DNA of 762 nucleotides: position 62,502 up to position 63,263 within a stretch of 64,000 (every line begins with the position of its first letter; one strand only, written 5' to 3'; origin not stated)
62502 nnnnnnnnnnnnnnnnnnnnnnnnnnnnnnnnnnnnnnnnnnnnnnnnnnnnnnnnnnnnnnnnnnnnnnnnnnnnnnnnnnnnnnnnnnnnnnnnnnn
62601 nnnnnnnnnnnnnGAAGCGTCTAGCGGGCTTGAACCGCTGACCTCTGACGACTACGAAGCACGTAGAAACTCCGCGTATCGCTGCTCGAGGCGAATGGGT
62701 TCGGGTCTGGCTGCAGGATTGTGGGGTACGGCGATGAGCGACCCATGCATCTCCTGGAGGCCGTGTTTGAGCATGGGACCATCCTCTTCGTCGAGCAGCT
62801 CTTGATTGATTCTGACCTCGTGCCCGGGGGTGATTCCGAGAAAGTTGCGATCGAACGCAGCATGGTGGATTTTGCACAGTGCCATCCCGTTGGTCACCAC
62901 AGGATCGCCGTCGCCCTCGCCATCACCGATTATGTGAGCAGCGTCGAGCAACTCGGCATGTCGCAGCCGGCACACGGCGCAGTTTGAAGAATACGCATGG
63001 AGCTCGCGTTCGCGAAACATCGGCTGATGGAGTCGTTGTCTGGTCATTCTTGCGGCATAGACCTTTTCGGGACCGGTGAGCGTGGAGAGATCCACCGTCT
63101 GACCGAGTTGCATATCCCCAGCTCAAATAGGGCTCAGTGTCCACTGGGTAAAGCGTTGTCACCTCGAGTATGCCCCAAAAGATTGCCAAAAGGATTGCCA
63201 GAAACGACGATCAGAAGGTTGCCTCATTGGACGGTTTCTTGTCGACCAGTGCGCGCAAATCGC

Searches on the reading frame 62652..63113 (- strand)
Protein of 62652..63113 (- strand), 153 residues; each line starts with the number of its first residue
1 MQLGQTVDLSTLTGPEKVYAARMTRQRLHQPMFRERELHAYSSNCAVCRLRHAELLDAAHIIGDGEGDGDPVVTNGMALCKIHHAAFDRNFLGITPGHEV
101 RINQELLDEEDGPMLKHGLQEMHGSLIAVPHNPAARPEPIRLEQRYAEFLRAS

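Call 3: search_protein_families(library=pfam, proteins=[window:62652-63113:-], max_evalue=0.01)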
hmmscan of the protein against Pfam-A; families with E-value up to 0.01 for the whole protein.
window:62652-63113:- (153 aa): 1 family
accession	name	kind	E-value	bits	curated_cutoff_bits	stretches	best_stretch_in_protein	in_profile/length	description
PF13391.12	HNH_2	-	6e-09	36.1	21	1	45-94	1-65/66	HNH endonuclease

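Call 4: search_protein_families(library=ncbifam, proteins=[window:62652-63113:-], max_evalue=0.01)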
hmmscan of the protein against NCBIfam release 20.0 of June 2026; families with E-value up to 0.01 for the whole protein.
window:62652-63113:- (153 aa): 1 family
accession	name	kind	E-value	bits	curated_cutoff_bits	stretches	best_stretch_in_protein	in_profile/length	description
NF045808.1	PT-DNA_restrict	exception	1.1e-17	64.1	180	1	25-138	157-271/284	phosphorothioated DNA-binding restriction endonuclease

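Call 5: search_protein_families(library=padloc, proteins=[window:62652-63113:-], max_evalue=0.01)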
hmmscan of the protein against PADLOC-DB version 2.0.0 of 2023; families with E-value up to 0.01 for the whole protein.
window:62652-63113:- (153 aa): 2 families
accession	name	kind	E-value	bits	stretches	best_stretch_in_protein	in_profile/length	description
PDLC04132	HNH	-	2e-16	57.9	1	22-135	146-259/286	-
PDLC03546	HNH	-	7.3e-07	26.5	1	22-111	151-242/282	Type II restriction enzyme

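Call 56: find_homologous_proteins(query=window:62652-63113:-, max_evalue=0.00001)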
Query window:62652-63113:- (153 aa): 2953 proteins with E <= 0.00001 among 2971 candidates; the best 120 are listed.
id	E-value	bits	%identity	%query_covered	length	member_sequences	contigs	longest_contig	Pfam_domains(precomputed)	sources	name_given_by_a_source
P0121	1.1e-98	345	100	100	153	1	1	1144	PF13391.13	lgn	-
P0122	1.9e-70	254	77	96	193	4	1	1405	PF13391.13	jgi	jgi:putative restriction endonuclease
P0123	1.7e-69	251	77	96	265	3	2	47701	PF13391.13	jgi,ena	jgi:putative restriction endonuclease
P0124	7.1e-69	249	78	96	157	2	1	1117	PF13391.13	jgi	-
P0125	1.2e-68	248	77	96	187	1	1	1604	PF13391.13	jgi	jgi:putative restriction endonuclease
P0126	4.1e-68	246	76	96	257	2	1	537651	PF13391.13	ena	-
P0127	2.0e-66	241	76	96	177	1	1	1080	PF13391.13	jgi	-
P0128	5.2e-66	239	73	96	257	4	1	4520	PF13391.13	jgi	jgi:putative restriction endonuclease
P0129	6.4e-66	239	73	96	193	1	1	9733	PF13391.13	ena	-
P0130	3.4e-65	237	72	96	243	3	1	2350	-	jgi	-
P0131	7.7e-63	229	71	96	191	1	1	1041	PF13391.13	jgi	jgi:putative restriction endonuclease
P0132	4.9e-62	226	68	96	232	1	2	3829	PF13391.13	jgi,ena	-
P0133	3.3e-61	224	69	96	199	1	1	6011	PF13391.13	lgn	-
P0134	4.7e-59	217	66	98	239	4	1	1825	-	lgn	-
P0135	8.6e-58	213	75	86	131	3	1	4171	PF13391.13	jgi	jgi:putative restriction endonuclease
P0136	1.3e-56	209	83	74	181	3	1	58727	PF13391.13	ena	-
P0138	1.0e-55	206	72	86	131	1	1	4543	PF13391.13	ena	-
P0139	3.2e-55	204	63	96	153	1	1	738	PF13391.13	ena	-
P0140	2.7e-53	198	63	93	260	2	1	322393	PF13391.13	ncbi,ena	-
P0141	3.8e-53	198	63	93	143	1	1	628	PF13391.13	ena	-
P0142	5.3e-53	197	67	86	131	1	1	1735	PF13391.13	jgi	jgi:putative restriction endonuclease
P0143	8.3e-53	196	61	96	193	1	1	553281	PF13391.13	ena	-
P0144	1.2e-52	196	78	76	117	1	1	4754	PF13391.13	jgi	jgi:putative restriction endonuclease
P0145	2.5e-52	195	61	96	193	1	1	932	PF13391.13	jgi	jgi:putative restriction endonuclease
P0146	3.1e-52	195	61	96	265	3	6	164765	PF13391.13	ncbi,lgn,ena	-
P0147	4.1e-52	194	67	84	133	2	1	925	PF13391.13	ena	-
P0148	1.1e-51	193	61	92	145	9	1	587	PF13391.13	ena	-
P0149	1.3e-51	193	62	90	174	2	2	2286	PF13391.13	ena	-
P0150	1.3e-51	193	59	95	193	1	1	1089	PF13391.13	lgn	-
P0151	2.0e-51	192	63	90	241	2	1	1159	PF13391.13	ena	-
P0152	2.3e-51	192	64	90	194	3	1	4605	PF13391.13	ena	-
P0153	2.3e-51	192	63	94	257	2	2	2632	PF13391.13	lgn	-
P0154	2.5e-51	192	64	92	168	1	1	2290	PF13391.13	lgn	-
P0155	3.2e-51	191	60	92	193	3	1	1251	PF13391.13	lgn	-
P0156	4.0e-51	191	63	91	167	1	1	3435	PF13391.13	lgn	-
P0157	9.6e-51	190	60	88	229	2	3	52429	PF13391.13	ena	-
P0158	1.1e-50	190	56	99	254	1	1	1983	PF13391.13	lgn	-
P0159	1.1e-50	190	66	86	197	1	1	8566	PF13391.13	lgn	-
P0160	1.1e-50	190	64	92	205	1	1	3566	PF13391.13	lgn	-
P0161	1.2e-50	190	60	92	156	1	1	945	PF13391.13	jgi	-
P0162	2.1e-50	189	61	92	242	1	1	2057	PF13391.13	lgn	-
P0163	2.1e-50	189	59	93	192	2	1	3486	PF13391.13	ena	-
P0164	2.3e-50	189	62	90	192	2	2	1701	PF13391.13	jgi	jgi:putative restriction endonuclease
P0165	3.3e-50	188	63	94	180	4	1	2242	PF13391.13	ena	-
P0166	5.3e-50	187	60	95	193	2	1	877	PF13391.13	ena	-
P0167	5.3e-50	187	64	86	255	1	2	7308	PF13391.13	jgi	jgi:putative restriction endonuclease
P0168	9.0e-50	187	63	86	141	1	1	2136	PF13391.13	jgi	jgi:putative restriction endonuclease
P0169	1.1e-49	186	59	96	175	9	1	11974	PF13391.13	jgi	jgi:putative restriction endonuclease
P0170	2.1e-49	185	59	93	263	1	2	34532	PF13391.13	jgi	jgi:putative restriction endonuclease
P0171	2.2e-49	185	59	92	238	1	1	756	PF13391.13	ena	-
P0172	2.5e-49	185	60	95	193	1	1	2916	PF13391.13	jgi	jgi:putative restriction endonuclease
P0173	2.5e-49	185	61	92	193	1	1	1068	PF13391.13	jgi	jgi:putative restriction endonuclease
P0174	3.4e-49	185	58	95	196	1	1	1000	PF13391.13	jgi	jgi:putative restriction endonuclease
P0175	3.6e-49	185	60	93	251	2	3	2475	PF13391.13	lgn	-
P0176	4.8e-49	184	59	95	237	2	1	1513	PF13391.13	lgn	-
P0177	6.1e-49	184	59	96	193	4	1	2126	PF13391.13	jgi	jgi:putative restriction endonuclease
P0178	6.1e-49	184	59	92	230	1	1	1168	PF13391.13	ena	-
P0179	6.1e-49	184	60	91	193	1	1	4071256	PF13391.13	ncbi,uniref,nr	ncbi:HNH endonuclease [Phycicoccus sp. HDW14]|uniref:HNH endonuclease n=1 Tax=Phycicoccus sp. HDW14 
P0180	6.4e-49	184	72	76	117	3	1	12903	PF13391.13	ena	-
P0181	7.2e-49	184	60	93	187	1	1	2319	PF13391.13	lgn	-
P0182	7.2e-49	184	62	90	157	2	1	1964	PF13391.13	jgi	jgi:putative restriction endonuclease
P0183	1.0e-48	183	62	90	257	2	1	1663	PF13391.13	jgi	jgi:putative restriction endonuclease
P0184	1.3e-48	183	72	76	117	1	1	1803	PF13391.13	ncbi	-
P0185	1.3e-48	183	56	95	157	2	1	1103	PF13391.13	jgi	jgi:putative restriction endonuclease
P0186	1.3e-48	183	59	91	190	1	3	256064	PF13391.13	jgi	jgi:putative restriction endonuclease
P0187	1.4e-48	183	59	93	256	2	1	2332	PF13391.13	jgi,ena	-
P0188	1.6e-48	183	58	93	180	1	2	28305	PF13391.13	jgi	jgi:putative restriction endonuclease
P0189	1.7e-48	183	60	92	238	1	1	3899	PF13391.13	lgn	-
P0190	1.7e-48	182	60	90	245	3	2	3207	PF13391.13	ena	-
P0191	1.8e-48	182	58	97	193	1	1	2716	PF13391.13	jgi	jgi:putative restriction endonuclease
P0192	2.2e-48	182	60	92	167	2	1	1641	PF13391.13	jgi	-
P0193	3.1e-48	182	59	90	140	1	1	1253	PF13391.13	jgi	jgi:putative restriction endonuclease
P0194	3.5e-48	181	61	86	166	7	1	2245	PF13391.13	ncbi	-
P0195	3.6e-48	181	59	93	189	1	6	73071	PF13391.13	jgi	jgi:putative restriction endonuclease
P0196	3.8e-48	181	64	86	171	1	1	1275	PF13391.13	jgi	jgi:putative restriction endonuclease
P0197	4.2e-48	181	57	100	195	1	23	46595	PF13391.13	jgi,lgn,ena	jgi:putative restriction endonuclease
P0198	4.2e-48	181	58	97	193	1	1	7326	PF13391.13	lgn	-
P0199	5.2e-48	181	56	97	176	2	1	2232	PF13391.13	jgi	jgi:putative restriction endonuclease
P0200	5.7e-48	181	57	93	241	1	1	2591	PF13391.13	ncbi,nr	ncbi:MAG: HNH endonuclease, partial [Actinomycetota bacterium]|nr:HNH endonuclease [Actinomycetota b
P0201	5.9e-48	181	59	88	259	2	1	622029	PF13391.13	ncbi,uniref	ncbi:HNH endonuclease [Micromonospora chersina]|uniref:HNH endonuclease n=1 Tax=Micromonospora chers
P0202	7.1e-48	180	58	93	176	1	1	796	PF13391.13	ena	-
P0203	7.8e-48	180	61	90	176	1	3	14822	PF13391.13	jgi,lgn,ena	jgi:putative restriction endonuclease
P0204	8.0e-48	180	56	96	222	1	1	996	PF13391.13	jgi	jgi:putative restriction endonuclease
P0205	8.1e-48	180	57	97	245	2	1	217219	PF13391.13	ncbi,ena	-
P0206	8.2e-48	180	61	91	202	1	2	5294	PF13391.13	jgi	jgi:putative restriction endonuclease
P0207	8.3e-48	180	56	97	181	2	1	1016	PF13391.13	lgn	-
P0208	8.9e-48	180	61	88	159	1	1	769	PF13391.13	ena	-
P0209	1.1e-47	180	56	98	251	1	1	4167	PF13391.13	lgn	-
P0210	1.4e-47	179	59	88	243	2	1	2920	PF13391.13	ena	-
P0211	1.5e-47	179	60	91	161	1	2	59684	PF13391.13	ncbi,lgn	-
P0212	1.7e-47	179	85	63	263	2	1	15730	PF13391.13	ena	-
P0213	1.7e-47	179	60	90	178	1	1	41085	PF13391.13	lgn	-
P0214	1.9e-47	179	59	98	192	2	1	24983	PF13391.13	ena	-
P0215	2.1e-47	179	54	100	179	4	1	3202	PF13391.13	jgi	jgi:putative restriction endonuclease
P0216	2.2e-47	179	59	90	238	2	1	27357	PF13391.13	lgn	-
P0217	2.3e-47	179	58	94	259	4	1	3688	PF13391.13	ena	-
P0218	2.4e-47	179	60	88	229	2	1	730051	PF13391.13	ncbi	-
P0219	2.5e-47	179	57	99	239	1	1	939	PF13391.13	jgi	jgi:putative restriction endonuclease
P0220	2.6e-47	179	57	97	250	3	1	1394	PF13391.13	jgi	jgi:putative restriction endonuclease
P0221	2.8e-47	179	58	90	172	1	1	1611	PF13391.13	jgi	-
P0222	3.0e-47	178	58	93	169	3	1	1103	PF13391.13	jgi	jgi:putative restriction endonuclease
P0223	3.1e-47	178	59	90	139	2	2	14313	PF13391.13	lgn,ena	-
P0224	3.2e-47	178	60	91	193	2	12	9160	PF13391.13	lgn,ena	-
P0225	3.3e-47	178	58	97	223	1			PF13391.13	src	-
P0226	3.4e-47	178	55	92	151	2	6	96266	PF13391.13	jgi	jgi:putative restriction endonuclease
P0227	3.5e-47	178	55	93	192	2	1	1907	PF13391.13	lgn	-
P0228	4.1e-47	178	54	95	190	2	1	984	PF13391.13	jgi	jgi:putative restriction endonuclease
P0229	4.3e-47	178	59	88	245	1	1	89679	PF13391.13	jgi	jgi:putative restriction endonuclease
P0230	4.4e-47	178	61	87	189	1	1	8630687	PF13391.13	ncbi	ncbi:HNH endonuclease [Kribbella sp. WER1]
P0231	4.9e-47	178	60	91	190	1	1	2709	PF13391.13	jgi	jgi:putative restriction endonuclease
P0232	5.2e-47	178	55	95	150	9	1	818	PF13391.13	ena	-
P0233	5.3e-47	178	57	94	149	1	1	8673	PF13391.13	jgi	jgi:putative restriction endonuclease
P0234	5.3e-47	178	58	89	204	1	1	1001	PF13391.13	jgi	jgi:putative restriction endonuclease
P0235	5.8e-47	178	58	90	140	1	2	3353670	PF13391.13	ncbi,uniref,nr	ncbi:HNH endonuclease [Paramicrobacterium agarici]|uniref:HNH endonuclease n=1 Tax=Paramicrobacteriu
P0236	6.0e-47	177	54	96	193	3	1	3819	PF13391.13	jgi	jgi:putative restriction endonuclease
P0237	6.2e-47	177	58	90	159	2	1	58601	PF13391.13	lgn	-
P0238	6.4e-47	177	56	95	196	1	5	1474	PF13391.13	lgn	-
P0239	6.7e-47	177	62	90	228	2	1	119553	PF13391.13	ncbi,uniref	ncbi:HNH endonuclease [Lacisediminihabitans sp.]|uniref:HNH endonuclease n=1 Tax=Lacisediminihabitan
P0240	7.4e-47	177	60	93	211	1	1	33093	PF13391.13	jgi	jgi:putative restriction endonuclease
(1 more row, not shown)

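Call 58: find_encoding_contigs(protein=P0126, flank=6000, max_places=2)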
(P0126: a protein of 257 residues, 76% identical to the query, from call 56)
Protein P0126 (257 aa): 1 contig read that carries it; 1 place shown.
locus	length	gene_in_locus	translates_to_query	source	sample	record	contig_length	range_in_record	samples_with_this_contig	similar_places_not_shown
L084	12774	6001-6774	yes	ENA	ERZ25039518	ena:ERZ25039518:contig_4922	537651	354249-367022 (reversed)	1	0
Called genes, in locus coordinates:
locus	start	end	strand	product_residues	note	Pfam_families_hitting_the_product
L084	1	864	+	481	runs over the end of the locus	PF13424:TPR_12 (faint), PF00196:GerE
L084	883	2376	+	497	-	PF01425:Amidase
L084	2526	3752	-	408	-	PF06441:EHN, PF00561:Abhydrolase_1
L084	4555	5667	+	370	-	-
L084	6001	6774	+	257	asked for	PF13391:HNH_2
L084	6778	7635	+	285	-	PF04250:DUF429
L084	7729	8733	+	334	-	-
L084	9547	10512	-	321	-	PF14659:Phage_int_SAM_3 (weak), PF22022:Phage_int_M, PF00589:Phage_integrase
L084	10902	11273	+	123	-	-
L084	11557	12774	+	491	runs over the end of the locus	-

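Call 59: find_encoding_contigs(protein=P0146, flank=6000, max_places=3)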
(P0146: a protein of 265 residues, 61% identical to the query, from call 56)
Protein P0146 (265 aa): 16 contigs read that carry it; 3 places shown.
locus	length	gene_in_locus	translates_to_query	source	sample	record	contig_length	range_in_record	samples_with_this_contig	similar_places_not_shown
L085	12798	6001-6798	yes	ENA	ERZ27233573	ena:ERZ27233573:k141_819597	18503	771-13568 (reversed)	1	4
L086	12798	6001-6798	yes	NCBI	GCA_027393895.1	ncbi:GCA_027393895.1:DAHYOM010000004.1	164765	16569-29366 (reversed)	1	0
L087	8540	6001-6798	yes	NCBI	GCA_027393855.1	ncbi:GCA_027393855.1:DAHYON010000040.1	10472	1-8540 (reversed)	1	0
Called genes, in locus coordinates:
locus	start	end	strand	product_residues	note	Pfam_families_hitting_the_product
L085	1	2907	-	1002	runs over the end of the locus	PF13191:AAA_16 (weak), PF13424:TPR_12, PF13424:TPR_12, PF13374:TPR_10 (weak), PF13424:TPR_12, PF13374:TPR_10, PF13424:TPR_12, PF13374:TPR_10 (weak), +4 more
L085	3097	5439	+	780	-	PF15902:Sortilin-Vps10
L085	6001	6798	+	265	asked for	PF13391:HNH_2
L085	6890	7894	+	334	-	PF01408:GFO_IDH_MocA, PF02894:GFO_IDH_MocA_C, PF22725:GFO_IDH_MocA_C3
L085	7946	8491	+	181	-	PF13302:Acetyltransf_3, PF13523:Acetyltransf_8 (weak), PF00583:Acetyltransf_1, PF13508:Acetyltransf_7 (weak)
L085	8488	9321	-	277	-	PF13847:Methyltransf_31 (faint), PF08241:Methyltransf_11, PF08242:Methyltransf_12, PF13649:Methyltransf_25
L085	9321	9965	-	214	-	PF03006:HlyIII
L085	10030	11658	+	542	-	-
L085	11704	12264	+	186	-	-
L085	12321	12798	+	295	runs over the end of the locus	PF00005:ABC_tran, PF13304:AAA_21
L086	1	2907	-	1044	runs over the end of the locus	PF13191:AAA_16 (weak), PF13424:TPR_12, PF13374:TPR_10 (weak), PF13424:TPR_12, PF13374:TPR_10 (weak), PF13424:TPR_12, PF13374:TPR_10, PF13424:TPR_12, +8 more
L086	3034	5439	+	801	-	PF15902:Sortilin-Vps10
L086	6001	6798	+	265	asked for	PF13391:HNH_2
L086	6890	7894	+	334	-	PF01408:GFO_IDH_MocA, PF02894:GFO_IDH_MocA_C, PF22725:GFO_IDH_MocA_C3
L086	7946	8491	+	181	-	PF13302:Acetyltransf_3, PF13523:Acetyltransf_8 (weak), PF00583:Acetyltransf_1, PF13508:Acetyltransf_7 (weak)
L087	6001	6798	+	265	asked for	PF13391:HNH_2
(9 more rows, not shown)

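Call 60: find_encoding_contigs(protein=P0201, flank=6000, max_places=2)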
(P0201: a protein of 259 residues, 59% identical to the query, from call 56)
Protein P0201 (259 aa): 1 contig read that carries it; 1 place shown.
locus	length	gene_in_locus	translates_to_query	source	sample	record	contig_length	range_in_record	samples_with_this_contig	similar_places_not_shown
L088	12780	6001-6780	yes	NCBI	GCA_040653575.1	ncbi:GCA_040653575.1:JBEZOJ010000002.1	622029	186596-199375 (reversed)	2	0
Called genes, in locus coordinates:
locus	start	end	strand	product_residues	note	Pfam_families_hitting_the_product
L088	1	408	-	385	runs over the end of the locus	PF00970:FAD_binding_6 (weak), PF00175:NAD_binding_1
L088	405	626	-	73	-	-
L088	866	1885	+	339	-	PF01381:HTH_3 (faint), PF19319:DUF5919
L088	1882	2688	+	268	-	PF00459:Inositol_P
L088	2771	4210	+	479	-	PF00580:UvrD-helicase (weak), PF13538:UvrD_C_2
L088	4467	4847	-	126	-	PF20815:GIY_YIG_2 (weak)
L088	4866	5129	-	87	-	-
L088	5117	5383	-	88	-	PF05103:DivIVA (weak)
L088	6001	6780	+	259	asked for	PF13391:HNH_2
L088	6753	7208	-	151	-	PF03852:Vsr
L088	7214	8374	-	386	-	PF00145:DNA_methylase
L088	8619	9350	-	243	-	PF13091:PLDc_2, PF00614:PLDc (faint)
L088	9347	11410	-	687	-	PF09369:MZB (weak)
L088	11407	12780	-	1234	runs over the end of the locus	PF00271:Helicase_C (faint)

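Call 61: find_encoding_contigs(protein=P0123, flank=6000, max_places=2)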
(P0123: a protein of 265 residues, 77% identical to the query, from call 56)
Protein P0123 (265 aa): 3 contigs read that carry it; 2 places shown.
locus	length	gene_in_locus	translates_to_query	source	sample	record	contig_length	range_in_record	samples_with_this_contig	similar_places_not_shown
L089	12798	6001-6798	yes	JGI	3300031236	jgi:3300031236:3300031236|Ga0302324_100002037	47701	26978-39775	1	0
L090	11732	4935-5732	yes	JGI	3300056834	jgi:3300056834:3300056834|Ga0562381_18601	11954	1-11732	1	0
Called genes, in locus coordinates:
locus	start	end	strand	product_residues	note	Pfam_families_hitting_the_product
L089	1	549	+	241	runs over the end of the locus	PF00230:MIP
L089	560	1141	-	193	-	PF00440:TetR_N, PF21597:TetR_C_43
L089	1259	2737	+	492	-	PF07690:MFS_1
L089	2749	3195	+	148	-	PF01243:PNPOx_N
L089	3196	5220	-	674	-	PF12838:Fer4_7 (faint), PF12797:Fer4_2 (weak), PF13183:Fer4_8, PF13187:Fer4_9, PF13237:Fer4_10, PF02754:CCG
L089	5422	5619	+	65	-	-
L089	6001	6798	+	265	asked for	PF13391:HNH_2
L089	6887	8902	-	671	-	-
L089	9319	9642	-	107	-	PF12840:HTH_20, PF01022:HTH_5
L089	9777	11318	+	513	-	PF00083:Sugar_tr, PF07690:MFS_1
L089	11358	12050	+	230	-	PF06197:DUF998, PF10277:Frag1 (weak)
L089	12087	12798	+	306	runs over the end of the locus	PF01738:DLH (weak), PF07859:Abhydrolase_3 (faint), PF20434:BD-FAE (weak)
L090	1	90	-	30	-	?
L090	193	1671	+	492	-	PF07690:MFS_1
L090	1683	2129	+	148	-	PF01243:PNPOx_N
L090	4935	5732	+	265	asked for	PF13391:HNH_2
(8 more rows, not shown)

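Call 93: predict_structure(alignment_id=A5)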
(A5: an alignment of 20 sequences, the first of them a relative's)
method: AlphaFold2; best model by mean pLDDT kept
length: 265 residues; sequences in the alignment: 20
mean_pLDDT: 70.2   pTM: 0.50
mean pLDDT of the five models: 70.2, 65.4, 63.1, 61.2, 58.8
residues with pLDDT >= 90: 30; 70-90: 122; 50-70: 65; < 50: 48
segments of 3 or more residues with pLDDT < 50: 1-16, 152-166, 183-194
pLDDT, mean of each block of 10 residues (from residue 1): 35 51 85 60 69 87 91 92 77 89 90 83 82 72 55 45 49 59 44 50 80 83 60 76 73 83 83
secondary structure, 60 per line:
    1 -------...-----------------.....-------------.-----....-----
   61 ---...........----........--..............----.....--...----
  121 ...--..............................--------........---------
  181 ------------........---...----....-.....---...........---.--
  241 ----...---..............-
elements in order: E8-10 E28-32 E52-55 H64-74 E79-86 E89-102 E107-111 H126-155 H164-171 H193-200 E204-206 E211-214 H216-220 H224-234 H251-264

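Call 95: fold_search(model_id=the predicted structure, library=pdb)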
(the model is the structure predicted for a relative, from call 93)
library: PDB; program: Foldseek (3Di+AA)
matches with E <= 10: 117; with E <= 0.001: 0
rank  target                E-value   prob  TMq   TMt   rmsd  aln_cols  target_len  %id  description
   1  6ghs                  2.0e-02  0.63  0.26  0.24  17.8       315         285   14  Modification dependent TagI restriction endonuclease (released 2018-08-29)
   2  3q0b_X                7.3e-02  0.91  0.23  0.39   7.7       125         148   17  Crystal structure of SUVH5 SRA- fully methylated CG DNA complex in space group P42212 (released 2011-02-02)
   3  3q0d_X                1.1e-01  0.93  0.24  0.43   5.9       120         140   18  Crystal structure of SUVH5 SRA- hemi methylated CG DNA complex (released 2011-02-23)
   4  3q0f_X                2.0e-01  0.82  0.24  0.41   7.5       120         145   18  Crystal structure of SUVH5 SRA- methylated CHH DNA complex (released 2011-02-02)
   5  3q0c_X                2.9e-01  0.90  0.24  0.41   4.9       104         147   17  Crystal structure of SUVH5 SRA-fully methylated CG DNA complex in space group P6122 (released 2011-02-02)
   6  3q0f_A                3.2e-01  0.77  0.24  0.42   7.0       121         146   16  Crystal structure of SUVH5 SRA- methylated CHH DNA complex (released 2011-02-02)
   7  3q0c_A                3.6e-01  0.87  0.22  0.38   4.4        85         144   15  Crystal structure of SUVH5 SRA-fully methylated CG DNA complex in space group P6122 (released 2011-02-02)
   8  4ygi_A                5.1e-01  0.77  0.24  0.41   5.1       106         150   17  Crystal Structure of SUVH5 SRA bound to fully hydroxymethylated CG DNA (released 2016-02-17)
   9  5zmn_A                6.0e-01  0.35  0.22  0.18   8.8       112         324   18  Sulfur binding domain and SRA domain of ScoMcrA complexed with phosphorothioated DNA (released 2018-09-26)
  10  6rxt_UM               7.1e-01  0.05  0.15  0.07  19.6       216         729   12  Cryo-EM structure of the 90S pre-ribosome (Kre33-Noc4) from Chaetomium thermophilum, state A (released 2019-08-14)
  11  1fo6_A                1.2e+00  0.10  0.12  0.11   7.2        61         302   15  CRYSTAL STRUCTURE ANALYSIS OF N-CARBAMoYL-D-AMINO-ACID AMIDOHYDROLASE (released 2001-08-29)
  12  5zmm_B                1.8e+00  0.18  0.21  0.12   8.5       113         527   17  Structure of the Type IV phosphorothioation-dependent restriction endonuclease ScoMcrA (released 2018-09-26)
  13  6a5m                  1.8e+00  0.16  0.18  0.10   6.4        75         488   19  Crystal structure of Arabidopsis thaliana SUVH6 in complex with SAM, form 2 (released 2018-08-29)
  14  4qen_A                2.0e+00  0.16  0.18  0.11   9.9       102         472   14  crystal structure of KRYPTONITE in complex with mCHH DNA and SAH (released 2014-07-30)
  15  4qep_A                2.2e+00  0.25  0.20  0.12   6.7        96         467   14  crystal structure of KRYPTONITE in complex with mCHG DNA and SAH (released 2014-07-30)
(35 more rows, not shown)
